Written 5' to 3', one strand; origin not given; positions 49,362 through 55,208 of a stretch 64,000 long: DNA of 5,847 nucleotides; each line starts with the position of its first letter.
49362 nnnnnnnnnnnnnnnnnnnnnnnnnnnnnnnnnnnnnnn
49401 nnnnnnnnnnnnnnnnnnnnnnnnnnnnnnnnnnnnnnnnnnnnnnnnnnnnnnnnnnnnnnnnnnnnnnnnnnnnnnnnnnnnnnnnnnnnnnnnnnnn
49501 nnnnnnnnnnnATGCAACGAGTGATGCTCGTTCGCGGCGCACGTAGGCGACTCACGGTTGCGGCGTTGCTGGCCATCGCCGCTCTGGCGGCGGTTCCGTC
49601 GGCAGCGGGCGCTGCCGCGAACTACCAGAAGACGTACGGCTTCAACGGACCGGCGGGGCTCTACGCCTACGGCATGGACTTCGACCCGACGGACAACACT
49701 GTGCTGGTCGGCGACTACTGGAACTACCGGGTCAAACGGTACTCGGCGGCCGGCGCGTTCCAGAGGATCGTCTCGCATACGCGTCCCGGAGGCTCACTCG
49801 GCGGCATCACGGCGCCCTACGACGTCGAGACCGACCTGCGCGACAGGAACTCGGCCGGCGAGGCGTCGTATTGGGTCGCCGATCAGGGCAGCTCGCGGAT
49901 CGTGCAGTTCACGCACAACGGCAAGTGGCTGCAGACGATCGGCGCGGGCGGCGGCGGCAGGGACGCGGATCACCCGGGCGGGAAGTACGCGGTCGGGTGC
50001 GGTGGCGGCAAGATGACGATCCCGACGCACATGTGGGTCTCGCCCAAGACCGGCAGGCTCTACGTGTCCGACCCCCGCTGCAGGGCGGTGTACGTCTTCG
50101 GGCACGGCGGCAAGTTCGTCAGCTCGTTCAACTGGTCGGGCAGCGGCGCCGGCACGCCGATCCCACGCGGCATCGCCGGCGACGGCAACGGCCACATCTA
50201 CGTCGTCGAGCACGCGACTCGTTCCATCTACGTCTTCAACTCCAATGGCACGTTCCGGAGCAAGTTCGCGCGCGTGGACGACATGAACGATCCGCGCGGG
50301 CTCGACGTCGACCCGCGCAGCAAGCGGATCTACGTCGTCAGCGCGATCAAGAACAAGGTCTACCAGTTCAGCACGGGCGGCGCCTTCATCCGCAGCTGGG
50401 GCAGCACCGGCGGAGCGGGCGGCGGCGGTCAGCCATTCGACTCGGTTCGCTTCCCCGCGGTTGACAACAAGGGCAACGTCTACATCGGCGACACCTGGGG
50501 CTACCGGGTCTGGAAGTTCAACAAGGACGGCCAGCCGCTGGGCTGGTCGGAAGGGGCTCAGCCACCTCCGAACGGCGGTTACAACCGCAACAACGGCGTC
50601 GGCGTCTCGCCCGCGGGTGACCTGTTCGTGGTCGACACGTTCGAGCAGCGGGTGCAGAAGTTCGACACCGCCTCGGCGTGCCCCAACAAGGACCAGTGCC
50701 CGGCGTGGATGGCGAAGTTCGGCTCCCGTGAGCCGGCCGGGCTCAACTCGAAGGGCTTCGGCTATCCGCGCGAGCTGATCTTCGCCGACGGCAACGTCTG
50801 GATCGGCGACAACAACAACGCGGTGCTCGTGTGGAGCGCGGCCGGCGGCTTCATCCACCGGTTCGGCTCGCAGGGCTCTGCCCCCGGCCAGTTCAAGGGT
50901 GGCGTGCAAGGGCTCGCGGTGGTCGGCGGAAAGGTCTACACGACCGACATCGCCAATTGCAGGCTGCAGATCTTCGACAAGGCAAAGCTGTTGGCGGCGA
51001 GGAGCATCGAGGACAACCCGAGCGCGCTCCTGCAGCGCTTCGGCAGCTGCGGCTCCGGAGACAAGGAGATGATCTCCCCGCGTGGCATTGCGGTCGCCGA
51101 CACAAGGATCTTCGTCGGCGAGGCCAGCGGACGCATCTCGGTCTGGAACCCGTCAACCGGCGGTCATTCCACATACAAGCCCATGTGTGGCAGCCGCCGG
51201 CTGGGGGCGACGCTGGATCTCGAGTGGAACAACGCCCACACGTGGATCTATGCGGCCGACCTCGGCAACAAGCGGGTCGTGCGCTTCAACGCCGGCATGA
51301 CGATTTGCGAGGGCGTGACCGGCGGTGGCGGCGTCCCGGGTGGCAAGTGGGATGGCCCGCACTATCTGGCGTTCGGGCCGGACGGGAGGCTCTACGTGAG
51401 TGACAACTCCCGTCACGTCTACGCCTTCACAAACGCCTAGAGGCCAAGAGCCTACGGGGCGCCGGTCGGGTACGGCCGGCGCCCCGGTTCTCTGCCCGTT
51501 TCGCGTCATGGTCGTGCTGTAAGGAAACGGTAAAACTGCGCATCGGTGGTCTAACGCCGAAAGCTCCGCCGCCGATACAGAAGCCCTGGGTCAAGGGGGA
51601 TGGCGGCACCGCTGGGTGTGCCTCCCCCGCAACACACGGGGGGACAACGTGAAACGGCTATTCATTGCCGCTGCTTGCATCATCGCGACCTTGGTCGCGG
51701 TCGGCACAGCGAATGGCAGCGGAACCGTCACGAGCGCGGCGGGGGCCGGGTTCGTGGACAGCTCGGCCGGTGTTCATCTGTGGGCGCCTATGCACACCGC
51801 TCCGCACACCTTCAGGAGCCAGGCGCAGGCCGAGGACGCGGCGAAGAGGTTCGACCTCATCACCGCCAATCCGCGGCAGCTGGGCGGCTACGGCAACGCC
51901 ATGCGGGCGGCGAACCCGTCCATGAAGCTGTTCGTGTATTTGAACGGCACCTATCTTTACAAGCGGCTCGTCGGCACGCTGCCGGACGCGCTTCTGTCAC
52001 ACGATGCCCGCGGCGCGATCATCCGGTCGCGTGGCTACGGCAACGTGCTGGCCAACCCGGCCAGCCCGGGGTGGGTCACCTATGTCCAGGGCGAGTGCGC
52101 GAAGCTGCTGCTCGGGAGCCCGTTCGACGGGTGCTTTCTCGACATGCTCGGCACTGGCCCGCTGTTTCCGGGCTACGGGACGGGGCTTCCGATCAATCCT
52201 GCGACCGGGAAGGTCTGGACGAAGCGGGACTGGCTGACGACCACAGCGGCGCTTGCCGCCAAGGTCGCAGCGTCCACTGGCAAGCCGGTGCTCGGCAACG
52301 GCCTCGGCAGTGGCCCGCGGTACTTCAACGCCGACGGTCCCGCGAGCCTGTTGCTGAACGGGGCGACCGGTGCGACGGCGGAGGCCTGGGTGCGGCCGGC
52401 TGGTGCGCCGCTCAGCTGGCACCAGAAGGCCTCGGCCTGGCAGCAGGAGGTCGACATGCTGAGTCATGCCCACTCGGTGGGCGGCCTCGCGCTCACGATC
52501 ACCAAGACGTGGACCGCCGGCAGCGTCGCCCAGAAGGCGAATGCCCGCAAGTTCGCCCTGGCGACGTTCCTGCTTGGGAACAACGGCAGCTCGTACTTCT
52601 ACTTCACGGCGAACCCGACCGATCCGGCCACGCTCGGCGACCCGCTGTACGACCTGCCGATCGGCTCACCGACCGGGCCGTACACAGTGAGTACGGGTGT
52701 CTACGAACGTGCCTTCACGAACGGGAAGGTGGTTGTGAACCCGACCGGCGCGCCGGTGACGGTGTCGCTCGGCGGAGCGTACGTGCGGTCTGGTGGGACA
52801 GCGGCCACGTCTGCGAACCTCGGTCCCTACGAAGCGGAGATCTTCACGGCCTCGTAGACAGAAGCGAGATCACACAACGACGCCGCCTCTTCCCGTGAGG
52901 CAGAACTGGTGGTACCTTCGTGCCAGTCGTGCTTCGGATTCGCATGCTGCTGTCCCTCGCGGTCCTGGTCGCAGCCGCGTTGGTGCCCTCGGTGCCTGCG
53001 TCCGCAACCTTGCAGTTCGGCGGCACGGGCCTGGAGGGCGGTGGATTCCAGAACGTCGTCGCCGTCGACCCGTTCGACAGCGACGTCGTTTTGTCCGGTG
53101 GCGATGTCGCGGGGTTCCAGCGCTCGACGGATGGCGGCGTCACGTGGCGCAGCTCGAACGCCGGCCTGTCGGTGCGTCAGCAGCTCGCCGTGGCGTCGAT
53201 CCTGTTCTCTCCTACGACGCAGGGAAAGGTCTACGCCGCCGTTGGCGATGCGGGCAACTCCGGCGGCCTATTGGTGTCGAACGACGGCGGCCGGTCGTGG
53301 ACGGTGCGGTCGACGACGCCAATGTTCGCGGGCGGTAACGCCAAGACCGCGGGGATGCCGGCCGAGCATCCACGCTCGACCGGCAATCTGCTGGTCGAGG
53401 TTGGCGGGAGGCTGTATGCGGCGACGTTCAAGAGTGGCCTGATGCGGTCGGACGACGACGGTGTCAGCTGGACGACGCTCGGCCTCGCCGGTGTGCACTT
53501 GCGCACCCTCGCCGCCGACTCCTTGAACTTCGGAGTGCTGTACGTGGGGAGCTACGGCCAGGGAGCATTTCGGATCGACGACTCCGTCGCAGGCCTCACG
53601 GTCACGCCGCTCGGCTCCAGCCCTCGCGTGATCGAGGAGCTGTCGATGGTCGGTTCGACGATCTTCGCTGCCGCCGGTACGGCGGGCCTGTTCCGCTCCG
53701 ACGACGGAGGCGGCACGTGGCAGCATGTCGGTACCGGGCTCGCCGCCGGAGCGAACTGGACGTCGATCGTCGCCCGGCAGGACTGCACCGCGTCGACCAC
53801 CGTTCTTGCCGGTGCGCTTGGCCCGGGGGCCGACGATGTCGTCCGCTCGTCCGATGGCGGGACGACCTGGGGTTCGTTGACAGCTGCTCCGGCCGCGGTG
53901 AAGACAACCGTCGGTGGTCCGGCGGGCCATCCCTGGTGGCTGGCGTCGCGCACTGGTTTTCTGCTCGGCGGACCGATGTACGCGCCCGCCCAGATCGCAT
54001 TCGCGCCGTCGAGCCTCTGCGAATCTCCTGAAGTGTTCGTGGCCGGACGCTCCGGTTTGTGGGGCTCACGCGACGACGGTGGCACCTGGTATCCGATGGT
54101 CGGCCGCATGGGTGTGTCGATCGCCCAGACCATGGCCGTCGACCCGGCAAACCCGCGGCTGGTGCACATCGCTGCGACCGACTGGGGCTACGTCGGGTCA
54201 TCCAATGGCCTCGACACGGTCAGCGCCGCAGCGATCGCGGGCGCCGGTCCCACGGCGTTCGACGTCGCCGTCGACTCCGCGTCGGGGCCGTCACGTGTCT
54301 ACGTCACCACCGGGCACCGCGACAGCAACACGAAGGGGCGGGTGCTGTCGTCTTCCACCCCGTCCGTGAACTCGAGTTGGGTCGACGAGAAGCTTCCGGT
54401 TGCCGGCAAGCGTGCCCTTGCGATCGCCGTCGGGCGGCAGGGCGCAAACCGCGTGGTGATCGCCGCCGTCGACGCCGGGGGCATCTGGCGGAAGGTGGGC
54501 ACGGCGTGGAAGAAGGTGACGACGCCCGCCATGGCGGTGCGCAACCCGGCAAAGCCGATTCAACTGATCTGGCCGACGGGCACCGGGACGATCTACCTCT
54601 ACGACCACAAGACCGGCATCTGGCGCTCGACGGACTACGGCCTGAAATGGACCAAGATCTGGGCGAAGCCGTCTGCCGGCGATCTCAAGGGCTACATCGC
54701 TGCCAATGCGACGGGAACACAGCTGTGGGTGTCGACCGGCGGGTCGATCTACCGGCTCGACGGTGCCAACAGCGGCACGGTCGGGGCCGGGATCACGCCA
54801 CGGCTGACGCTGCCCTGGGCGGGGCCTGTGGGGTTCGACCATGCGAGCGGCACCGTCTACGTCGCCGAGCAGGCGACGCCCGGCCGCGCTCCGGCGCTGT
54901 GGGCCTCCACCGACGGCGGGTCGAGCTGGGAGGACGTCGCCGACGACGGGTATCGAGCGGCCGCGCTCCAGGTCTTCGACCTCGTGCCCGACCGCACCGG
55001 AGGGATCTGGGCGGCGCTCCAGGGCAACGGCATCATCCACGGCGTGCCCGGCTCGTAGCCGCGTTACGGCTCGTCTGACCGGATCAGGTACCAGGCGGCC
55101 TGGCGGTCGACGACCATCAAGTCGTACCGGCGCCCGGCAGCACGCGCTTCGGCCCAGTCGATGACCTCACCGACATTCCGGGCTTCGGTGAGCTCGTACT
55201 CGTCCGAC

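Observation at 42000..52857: Duplicated two-gene module: secreted NHL beta-propeller plus secreted TIM-barrel-like protein, present twice within 11 kb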

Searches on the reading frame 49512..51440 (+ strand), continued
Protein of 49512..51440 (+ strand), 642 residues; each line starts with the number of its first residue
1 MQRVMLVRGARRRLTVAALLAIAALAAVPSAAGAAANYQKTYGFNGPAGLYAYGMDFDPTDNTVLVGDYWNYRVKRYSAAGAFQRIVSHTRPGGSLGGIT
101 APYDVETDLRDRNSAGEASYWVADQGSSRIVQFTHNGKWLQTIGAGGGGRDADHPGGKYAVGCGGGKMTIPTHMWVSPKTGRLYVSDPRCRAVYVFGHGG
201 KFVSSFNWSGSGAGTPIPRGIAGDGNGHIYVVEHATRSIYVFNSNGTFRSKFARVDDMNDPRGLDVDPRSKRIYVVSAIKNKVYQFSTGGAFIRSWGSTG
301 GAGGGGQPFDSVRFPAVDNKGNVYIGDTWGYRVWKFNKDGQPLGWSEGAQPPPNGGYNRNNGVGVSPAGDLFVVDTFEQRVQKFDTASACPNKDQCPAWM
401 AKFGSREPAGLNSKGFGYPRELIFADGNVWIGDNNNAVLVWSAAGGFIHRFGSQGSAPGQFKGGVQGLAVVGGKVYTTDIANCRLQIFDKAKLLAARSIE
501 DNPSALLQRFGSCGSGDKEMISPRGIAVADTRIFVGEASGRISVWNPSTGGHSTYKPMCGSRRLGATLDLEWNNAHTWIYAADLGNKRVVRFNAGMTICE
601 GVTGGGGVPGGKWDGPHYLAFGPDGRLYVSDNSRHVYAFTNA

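Call 66: find_encoding_contigs(protein=P0015, flank=10000, max_places=1)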
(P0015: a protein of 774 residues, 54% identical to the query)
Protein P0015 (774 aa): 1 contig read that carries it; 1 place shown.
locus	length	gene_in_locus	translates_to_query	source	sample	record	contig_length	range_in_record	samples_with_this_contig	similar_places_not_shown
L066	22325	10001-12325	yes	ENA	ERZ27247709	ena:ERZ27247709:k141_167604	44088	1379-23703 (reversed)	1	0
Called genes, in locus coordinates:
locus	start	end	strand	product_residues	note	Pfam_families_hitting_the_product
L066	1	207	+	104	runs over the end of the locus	PF05402:PqqD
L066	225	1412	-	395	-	PF14907:NTP_transf_5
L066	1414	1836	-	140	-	PF13471:Transglut_core3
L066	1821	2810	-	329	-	PF27840:ScmC (weak)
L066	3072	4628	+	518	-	PF03023:MurJ, PF13440:Polysacc_synt_3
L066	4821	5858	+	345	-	PF02706:Wzz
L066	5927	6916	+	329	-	PF00685:Sulfotransfer_1 (weak), PF13469:Sulfotransfer_3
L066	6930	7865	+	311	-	PF00685:Sulfotransfer_1 (weak), PF13469:Sulfotransfer_3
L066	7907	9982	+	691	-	PF04151:PPC, PF25021:TEN_NHL (faint), PF06739:SBBP (faint), PF08450:SGL (faint), PF17170:DUF5128 (faint), PF01436:NHL (faint)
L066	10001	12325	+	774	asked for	PF04151:PPC, PF01436:NHL (faint), PF08450:SGL (faint)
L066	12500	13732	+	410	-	PF14885:GHL15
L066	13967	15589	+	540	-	PF04151:PPC (weak), PF04886:PT, PF14885:GHL15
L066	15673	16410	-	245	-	PF13469:Sulfotransfer_3 (weak)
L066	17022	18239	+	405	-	PF14885:GHL15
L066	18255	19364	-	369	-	PF13439:Glyco_transf_4, PF13579:Glyco_trans_4_4, PF20706:GT4-conflict, PF00534:Glycos_transf_1, PF13692:Glyco_trans_1_4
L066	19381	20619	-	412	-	PF13439:Glyco_transf_4, PF13579:Glyco_trans_4_4, PF00534:Glycos_transf_1, PF13524:Glyco_trans_1_2, PF13692:Glyco_trans_1_4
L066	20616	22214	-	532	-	PF04932:Wzy_C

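Call 89: find_encoding_contigs(protein=P0002, flank=5000, max_places=2)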
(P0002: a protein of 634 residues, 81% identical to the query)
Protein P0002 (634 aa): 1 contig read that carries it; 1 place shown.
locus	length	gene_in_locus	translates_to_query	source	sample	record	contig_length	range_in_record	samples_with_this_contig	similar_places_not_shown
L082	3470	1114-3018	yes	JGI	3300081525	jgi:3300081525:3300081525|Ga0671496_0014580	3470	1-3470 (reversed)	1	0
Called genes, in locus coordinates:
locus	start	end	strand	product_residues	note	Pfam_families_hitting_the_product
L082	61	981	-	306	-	PF13469:Sulfotransfer_3 (faint)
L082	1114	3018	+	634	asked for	PF01436:NHL (faint), PF08450:SGL (faint), PF17170:DUF5128 (faint)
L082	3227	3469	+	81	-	?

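Call 90: find_encoding_contigs(protein=P0001, flank=5000, max_places=2)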
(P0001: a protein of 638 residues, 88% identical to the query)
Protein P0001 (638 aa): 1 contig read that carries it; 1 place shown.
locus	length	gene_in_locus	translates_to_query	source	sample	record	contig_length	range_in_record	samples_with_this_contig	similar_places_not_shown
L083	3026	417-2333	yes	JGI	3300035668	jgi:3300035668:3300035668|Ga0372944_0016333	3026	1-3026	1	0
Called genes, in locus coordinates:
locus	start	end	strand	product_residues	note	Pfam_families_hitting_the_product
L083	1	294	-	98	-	?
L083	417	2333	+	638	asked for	PF01436:NHL (faint), PF17170:DUF5128 (faint)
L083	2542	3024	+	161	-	?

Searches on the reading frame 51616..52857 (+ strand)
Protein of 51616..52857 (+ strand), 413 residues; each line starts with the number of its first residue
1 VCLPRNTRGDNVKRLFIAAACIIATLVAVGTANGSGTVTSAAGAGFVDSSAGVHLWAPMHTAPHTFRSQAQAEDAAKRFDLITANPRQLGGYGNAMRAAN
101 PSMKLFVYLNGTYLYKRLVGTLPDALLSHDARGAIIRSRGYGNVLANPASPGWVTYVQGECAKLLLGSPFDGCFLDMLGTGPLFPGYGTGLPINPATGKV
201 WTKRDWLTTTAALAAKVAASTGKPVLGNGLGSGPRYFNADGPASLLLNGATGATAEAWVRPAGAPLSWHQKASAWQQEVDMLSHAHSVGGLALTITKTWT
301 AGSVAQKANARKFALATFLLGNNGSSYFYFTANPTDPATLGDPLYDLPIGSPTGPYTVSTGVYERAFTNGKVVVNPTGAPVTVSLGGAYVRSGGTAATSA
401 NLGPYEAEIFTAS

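Call 8: search_protein_families(library=pfam, proteins=[window:51616-52857:+], max_evalue=0.01)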
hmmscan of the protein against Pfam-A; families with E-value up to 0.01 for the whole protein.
window:51616-52857:+ (413 aa): 1 family
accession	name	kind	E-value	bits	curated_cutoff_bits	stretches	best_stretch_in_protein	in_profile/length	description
PF14885.12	GHL15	-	4e-14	53.6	27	1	146-371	68-271/271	Hypothetical glycosyl hydrolase family 15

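Call 60: search_protein_families(library=ncbifam, proteins=[window:51616-52857:+], max_evalue=0.001)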
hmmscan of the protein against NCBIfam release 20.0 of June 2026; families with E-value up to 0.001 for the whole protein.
window:51616-52857:+ (413 aa): 0 families

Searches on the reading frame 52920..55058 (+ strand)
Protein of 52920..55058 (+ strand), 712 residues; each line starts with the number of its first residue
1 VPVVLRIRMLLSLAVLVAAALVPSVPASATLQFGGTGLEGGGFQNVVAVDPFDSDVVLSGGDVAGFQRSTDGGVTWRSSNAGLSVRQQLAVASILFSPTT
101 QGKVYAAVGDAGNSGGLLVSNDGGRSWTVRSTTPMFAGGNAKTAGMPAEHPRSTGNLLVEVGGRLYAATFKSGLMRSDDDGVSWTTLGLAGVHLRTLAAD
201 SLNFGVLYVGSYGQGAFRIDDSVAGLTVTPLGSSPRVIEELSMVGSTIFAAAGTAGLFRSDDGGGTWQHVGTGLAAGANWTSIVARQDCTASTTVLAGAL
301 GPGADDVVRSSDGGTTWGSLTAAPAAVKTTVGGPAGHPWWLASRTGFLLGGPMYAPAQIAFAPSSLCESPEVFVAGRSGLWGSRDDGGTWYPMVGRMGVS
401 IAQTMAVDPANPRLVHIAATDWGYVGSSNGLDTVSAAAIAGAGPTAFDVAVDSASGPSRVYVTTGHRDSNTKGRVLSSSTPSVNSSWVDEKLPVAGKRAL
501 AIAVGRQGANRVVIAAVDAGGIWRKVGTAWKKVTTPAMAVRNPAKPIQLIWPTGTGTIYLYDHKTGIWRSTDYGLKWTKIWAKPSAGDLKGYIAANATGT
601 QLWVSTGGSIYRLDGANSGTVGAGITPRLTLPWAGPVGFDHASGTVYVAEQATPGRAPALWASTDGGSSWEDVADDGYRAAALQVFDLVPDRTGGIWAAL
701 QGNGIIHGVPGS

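Call 8: search_protein_families(library=pfam, proteins=[window:52920-55058:+], max_evalue=0.01)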
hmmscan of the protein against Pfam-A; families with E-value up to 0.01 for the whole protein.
window:52920-55058:+ (712 aa): 3 families
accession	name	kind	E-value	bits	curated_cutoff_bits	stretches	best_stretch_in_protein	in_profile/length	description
PF15902.12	Sortilin-Vps10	-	1.3e-11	44.4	33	1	68-187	5-112/446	Sortilin, neurotensin receptor 3,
PF02012.26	BNR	-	4.1e-06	26.4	27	0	258-268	1-11/12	BNR/Asp-box repeat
PF13088.12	BNR_2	-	0.0035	17.2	31.4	0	108-189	75-155/277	BNR repeat-like domain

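Call 60: search_protein_families(library=ncbifam, proteins=[window:52920-55058:+], max_evalue=0.001)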
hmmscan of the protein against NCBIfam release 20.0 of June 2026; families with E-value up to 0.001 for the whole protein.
window:52920-55058:+ (712 aa): 1 family
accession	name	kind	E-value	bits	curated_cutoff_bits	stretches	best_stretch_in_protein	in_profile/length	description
NF045728.1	glycosyl_F510_1955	equivalog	3.1e-30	105.2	175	3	172-327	72-220/246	F510_1955 family glycosylhydrolase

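Call 71: search_solved_structures(query=window:52920-55058:+, max_evalue=0.001)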
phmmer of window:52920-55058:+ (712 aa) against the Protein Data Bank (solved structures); distinct sequences matched with E-value up to 0.001: 1.
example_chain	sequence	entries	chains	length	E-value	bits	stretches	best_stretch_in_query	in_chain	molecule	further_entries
3b7f_A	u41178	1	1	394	9.4e-06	27.3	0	117-187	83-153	Glycosyl hydrolase, BNR repeat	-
